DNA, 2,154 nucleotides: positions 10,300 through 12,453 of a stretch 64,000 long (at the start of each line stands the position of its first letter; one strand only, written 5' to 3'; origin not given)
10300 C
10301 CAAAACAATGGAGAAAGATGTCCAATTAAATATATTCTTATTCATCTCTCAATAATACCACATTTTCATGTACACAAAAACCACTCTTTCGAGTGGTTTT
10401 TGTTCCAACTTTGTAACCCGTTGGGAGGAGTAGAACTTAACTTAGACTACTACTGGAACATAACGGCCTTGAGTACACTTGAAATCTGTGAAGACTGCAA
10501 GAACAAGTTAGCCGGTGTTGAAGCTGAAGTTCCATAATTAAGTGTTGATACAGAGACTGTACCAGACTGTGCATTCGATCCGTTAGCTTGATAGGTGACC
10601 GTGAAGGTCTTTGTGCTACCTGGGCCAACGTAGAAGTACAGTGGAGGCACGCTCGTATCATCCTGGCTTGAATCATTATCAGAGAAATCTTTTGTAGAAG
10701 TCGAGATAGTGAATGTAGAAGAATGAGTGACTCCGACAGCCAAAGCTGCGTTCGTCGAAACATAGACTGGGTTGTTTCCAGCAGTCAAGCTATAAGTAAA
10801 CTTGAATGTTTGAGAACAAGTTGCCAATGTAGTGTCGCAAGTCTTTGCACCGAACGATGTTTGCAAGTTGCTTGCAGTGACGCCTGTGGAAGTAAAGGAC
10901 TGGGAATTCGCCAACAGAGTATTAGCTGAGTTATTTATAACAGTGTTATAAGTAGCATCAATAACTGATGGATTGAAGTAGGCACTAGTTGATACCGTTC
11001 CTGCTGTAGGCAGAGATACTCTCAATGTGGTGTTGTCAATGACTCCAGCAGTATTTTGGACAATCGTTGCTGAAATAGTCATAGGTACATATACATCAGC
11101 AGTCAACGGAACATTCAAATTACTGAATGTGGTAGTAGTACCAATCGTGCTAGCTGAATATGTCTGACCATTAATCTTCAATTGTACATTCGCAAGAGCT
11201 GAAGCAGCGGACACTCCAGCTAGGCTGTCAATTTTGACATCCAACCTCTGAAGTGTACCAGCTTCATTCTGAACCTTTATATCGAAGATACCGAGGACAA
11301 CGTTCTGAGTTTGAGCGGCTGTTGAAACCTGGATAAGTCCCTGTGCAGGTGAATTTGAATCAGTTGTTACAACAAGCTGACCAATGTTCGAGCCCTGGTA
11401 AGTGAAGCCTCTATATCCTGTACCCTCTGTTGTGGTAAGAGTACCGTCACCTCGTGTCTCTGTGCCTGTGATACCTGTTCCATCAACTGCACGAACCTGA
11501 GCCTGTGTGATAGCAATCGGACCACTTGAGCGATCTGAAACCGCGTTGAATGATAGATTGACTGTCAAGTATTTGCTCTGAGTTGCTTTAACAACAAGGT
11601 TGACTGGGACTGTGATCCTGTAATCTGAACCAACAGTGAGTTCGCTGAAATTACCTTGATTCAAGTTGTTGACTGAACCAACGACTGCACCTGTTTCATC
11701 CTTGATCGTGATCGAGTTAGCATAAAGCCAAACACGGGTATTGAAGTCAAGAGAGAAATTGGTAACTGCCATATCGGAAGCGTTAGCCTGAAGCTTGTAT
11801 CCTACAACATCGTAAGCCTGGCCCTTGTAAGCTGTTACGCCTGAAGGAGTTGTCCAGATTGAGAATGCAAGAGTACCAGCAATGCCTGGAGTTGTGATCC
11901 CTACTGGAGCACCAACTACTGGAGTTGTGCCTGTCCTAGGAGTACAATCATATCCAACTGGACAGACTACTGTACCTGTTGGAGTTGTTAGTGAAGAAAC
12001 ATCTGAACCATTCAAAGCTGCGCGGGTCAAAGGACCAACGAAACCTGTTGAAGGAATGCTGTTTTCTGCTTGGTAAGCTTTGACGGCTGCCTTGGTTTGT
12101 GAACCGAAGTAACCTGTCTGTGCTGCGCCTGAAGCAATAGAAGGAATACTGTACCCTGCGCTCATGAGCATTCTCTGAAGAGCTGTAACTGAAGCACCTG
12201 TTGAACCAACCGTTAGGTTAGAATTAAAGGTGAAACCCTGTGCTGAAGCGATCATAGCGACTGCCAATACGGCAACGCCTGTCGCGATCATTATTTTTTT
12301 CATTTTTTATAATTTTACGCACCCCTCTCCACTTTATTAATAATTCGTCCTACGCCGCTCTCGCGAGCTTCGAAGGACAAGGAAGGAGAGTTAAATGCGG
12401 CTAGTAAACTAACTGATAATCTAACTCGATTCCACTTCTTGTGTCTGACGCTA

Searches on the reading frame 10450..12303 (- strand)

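Call 13: search_protein_families(library=pfam, proteins=[window:10450-12303:-], max_evalue=0.00001)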
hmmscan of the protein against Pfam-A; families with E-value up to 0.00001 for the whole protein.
window:10450-12303:- (617 aa): 1 family
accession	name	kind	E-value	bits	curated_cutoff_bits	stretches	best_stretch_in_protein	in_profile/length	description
PF01471.23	PG_binding_1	-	2.2e-15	57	23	1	35-97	1-57/57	Putative peptidoglycan binding domain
